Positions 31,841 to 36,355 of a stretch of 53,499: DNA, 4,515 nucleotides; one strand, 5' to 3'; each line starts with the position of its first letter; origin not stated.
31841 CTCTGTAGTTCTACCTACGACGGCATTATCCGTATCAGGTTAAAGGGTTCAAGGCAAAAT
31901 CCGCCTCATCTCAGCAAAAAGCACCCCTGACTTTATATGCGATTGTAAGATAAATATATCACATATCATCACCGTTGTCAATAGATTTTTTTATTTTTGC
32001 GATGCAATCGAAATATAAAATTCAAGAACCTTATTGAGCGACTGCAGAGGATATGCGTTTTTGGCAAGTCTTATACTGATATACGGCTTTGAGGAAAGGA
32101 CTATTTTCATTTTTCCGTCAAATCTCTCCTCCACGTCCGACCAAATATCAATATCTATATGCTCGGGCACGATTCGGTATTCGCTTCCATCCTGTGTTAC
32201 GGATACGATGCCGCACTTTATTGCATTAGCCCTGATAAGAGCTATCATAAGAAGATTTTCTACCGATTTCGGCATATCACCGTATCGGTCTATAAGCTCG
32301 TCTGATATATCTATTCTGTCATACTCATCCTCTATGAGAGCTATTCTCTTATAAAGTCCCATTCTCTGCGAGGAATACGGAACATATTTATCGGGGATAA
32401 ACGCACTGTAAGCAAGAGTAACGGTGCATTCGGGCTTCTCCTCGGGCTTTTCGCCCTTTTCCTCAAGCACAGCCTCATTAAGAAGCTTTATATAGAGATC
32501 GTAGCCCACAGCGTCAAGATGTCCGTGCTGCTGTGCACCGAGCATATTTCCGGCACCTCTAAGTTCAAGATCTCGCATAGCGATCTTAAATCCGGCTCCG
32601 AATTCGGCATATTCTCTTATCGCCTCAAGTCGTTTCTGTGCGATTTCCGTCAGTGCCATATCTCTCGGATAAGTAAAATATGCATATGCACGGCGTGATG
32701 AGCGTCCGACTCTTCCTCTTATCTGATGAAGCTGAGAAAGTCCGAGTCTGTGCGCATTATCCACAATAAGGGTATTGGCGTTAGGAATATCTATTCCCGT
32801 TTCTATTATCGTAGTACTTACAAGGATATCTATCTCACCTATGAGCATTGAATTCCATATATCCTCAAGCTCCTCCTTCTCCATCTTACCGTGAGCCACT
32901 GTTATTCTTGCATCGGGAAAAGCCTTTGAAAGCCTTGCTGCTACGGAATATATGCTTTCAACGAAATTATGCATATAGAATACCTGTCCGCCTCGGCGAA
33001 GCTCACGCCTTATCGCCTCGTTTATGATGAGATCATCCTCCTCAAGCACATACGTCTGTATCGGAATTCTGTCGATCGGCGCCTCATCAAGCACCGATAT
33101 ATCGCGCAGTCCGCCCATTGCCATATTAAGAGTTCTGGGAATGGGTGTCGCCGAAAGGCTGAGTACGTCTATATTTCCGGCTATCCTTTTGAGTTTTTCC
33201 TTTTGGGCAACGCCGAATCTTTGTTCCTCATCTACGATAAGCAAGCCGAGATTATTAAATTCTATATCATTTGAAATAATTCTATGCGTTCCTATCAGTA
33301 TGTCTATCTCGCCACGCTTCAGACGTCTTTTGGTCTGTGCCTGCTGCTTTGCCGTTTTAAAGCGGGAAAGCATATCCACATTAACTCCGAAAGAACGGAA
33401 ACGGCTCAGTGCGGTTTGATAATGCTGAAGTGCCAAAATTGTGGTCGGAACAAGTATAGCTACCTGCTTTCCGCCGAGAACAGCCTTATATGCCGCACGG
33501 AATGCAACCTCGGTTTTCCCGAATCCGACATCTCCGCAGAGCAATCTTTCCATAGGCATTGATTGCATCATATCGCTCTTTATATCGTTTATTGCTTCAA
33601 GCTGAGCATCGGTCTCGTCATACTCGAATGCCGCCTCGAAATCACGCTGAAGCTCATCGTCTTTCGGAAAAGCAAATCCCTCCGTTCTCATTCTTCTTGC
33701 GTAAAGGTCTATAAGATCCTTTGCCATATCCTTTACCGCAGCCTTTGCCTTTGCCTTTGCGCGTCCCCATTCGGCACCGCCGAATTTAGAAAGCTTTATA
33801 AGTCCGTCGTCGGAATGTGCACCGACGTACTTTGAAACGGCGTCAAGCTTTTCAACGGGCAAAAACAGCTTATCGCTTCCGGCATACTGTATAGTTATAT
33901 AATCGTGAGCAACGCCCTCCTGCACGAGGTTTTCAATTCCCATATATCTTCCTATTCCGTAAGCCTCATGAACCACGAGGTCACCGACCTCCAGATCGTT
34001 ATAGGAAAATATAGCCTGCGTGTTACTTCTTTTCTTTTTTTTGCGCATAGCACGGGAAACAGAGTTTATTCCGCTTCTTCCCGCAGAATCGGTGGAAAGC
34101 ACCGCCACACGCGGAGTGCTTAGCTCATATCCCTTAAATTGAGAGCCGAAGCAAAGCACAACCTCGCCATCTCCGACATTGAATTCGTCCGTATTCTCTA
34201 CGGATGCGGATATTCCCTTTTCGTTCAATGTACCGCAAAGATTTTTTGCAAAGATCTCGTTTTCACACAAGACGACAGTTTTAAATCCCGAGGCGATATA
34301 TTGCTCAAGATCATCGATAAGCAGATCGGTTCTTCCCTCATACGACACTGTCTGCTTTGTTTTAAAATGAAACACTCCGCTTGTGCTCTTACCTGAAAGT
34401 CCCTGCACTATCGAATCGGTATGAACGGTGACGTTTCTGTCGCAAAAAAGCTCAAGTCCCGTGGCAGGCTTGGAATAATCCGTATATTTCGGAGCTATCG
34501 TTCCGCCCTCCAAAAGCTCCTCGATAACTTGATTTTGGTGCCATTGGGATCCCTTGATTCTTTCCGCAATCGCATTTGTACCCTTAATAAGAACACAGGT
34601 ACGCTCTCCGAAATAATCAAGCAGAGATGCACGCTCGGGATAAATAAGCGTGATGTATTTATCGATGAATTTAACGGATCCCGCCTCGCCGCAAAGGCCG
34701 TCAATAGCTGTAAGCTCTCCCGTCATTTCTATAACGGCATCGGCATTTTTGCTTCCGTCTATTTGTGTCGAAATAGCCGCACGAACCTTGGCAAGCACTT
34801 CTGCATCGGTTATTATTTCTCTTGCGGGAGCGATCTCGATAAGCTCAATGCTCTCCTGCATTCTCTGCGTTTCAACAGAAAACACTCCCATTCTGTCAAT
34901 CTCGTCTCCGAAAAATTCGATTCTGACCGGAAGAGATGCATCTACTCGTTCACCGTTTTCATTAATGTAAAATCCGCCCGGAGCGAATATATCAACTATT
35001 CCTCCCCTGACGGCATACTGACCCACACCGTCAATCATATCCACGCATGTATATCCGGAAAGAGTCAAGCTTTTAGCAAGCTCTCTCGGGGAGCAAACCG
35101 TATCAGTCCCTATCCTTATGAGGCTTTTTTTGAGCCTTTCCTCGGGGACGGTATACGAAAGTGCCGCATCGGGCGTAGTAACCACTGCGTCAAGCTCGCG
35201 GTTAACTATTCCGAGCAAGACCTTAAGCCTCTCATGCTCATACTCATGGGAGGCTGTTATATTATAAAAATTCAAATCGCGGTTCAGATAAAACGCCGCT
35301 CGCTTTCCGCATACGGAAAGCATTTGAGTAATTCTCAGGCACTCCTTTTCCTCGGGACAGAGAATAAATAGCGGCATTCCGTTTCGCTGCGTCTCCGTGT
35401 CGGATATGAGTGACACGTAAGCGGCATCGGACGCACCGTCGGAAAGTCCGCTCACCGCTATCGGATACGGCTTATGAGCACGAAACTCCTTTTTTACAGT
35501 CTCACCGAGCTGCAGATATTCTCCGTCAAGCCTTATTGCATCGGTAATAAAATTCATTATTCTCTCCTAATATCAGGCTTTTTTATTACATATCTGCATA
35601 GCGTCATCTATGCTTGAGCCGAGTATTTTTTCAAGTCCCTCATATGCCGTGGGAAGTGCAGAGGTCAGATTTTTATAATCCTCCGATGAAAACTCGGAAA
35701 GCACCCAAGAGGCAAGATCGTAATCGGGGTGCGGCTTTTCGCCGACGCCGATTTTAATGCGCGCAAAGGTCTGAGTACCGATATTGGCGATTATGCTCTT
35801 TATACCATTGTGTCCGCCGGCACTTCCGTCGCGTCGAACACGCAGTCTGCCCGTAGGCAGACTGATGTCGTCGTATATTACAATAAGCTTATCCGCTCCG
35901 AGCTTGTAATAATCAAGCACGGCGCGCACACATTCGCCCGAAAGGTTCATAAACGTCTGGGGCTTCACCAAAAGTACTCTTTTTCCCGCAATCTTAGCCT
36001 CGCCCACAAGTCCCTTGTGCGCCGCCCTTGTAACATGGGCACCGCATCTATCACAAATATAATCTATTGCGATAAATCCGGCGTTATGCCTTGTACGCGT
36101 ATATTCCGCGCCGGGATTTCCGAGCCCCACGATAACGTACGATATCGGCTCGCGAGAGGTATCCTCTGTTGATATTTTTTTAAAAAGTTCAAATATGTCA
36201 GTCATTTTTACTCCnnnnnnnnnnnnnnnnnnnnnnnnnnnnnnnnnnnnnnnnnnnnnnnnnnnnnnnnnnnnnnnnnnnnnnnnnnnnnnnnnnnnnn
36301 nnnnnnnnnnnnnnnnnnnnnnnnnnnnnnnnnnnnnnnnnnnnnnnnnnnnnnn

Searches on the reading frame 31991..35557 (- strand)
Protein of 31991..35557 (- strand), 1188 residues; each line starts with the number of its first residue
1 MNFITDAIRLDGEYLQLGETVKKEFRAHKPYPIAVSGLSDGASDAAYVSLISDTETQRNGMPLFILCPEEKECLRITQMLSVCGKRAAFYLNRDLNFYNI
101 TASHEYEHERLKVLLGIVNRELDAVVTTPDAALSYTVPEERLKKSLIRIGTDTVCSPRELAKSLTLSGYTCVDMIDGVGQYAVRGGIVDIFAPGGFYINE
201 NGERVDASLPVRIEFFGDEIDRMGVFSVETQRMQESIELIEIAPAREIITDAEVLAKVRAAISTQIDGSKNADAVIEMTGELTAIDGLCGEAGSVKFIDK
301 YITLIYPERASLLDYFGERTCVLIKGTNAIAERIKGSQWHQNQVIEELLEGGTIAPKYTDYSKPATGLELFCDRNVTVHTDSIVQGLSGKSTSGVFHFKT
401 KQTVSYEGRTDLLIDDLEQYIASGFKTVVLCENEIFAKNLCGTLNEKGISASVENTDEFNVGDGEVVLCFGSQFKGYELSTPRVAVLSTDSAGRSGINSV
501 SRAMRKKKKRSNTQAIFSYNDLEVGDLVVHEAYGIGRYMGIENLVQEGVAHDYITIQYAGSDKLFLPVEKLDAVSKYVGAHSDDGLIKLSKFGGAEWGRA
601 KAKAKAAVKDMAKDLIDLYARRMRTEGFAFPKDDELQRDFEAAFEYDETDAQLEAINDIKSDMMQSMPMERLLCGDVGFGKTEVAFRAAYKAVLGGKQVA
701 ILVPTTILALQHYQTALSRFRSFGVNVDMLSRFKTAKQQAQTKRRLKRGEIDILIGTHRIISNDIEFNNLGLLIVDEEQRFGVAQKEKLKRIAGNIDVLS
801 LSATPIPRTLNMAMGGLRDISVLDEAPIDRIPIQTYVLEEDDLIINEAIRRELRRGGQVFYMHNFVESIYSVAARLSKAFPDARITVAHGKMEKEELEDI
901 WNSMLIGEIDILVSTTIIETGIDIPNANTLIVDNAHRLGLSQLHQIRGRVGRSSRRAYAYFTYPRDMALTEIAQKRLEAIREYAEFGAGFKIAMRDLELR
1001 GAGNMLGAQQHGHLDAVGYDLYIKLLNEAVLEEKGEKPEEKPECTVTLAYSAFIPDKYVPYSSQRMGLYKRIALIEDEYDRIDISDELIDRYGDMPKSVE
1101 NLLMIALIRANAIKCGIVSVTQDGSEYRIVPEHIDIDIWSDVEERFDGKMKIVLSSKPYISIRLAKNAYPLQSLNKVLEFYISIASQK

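Call 47: search_protein_families(library=pfam, proteins=[window:31991-35557:-], max_evalue=0.000001)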
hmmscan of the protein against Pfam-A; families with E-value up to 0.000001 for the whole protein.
window:31991-35557:- (1188 aa): 6 families
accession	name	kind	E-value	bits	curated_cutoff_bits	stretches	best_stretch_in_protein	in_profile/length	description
PF00270.35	DEAD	-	1.7e-30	106.4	26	1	649-811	1-165/167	DEAD/DEAH box helicase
PF03461.20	TRCF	-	1.2e-23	83.7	25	1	1049-1129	2-82/95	TRCF domain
PF00271.37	Helicase_C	-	1.3e-20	74.2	23.5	1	848-953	5-109/110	Helicase conserved C-terminal domain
PF02559.22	CarD_TRCF_RID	-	2.3e-20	72.9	23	1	522-578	1-57/57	CarD-like/TRCF RID domain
PF17757.6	UvrB_inter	-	5.9e-16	58.8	22.9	1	149-247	3-90/91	UvrB interaction domain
PF04851.21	ResIII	-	4.5e-09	36.9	22.5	1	649-805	5-162/164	Type III restriction enzyme, res subunit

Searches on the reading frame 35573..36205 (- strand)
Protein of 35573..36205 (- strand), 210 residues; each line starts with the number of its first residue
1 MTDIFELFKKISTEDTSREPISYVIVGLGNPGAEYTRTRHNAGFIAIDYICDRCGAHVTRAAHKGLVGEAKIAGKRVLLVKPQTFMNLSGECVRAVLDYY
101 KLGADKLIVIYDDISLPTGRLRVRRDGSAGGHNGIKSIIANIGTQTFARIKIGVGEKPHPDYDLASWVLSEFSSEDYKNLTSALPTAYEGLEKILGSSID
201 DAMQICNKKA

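Call 47: search_protein_families(library=pfam, proteins=[window:35573-36205:-], max_evalue=0.000001)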
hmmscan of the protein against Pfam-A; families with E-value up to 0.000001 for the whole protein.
window:35573-36205:- (210 aa): 1 family
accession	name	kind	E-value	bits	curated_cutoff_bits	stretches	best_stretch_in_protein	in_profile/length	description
PF01195.25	Pept_tRNA_hydro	-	2.7e-66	223.3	27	1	24-207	1-183/183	Peptidyl-tRNA hydrolase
